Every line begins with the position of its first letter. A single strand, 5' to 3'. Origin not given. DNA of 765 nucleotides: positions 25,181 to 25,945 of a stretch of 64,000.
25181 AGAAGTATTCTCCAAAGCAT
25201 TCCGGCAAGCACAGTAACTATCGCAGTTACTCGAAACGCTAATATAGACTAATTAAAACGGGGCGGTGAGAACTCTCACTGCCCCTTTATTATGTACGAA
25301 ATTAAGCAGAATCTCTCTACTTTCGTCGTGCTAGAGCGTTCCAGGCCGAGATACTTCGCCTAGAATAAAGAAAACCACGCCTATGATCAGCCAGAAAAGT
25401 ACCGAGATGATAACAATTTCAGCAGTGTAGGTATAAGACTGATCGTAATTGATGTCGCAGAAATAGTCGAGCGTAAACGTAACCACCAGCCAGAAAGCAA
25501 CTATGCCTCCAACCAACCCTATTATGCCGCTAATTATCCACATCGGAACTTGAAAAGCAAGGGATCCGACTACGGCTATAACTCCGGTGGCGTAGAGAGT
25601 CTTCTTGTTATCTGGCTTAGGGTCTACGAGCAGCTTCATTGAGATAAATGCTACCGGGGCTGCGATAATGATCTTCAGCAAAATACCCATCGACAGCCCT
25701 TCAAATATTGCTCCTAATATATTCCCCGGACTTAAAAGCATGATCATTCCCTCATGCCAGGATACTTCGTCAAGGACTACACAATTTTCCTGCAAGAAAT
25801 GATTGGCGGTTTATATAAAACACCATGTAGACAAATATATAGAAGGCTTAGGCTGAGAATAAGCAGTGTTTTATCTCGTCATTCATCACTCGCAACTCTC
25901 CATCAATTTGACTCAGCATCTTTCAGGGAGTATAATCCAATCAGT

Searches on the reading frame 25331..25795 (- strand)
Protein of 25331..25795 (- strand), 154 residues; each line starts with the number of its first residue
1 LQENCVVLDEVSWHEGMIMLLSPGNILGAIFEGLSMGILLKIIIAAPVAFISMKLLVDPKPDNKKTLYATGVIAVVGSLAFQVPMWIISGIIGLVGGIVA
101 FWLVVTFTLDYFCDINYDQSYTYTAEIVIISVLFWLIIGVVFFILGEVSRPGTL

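Call 12: search_protein_families(library=pfam, proteins=[window:25331-25795:-], max_evalue=1)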
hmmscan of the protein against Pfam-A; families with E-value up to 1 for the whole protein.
window:25331-25795:- (154 aa): 6 families
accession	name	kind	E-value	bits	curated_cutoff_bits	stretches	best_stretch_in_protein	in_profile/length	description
PF16212.11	PhoLip_ATPase_C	-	0.011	15.9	28.3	1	62-144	152-233/251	Phospholipid-translocating P-type ATPase C-terminal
PF19529.4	DUF6057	-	0.15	11.4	29.8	1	63-144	99-168/569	Family of unknown function (DUF6057)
PF11457.13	DUF3021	-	0.41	11.3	24.7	0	97-146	11-55/130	Protein of unknown function (DUF3021)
PF17090.10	Ytca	-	0.49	11.4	28.8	0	74-138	5-61/62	YtcA family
PF00902.23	TatC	-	0.69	10.1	25.1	0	27-142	53-156/208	Sec-independent protein translocase protein (TatC)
PF20721.2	C19orf12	-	0.77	10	30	1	64-105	44-81/163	C19orf12-like protein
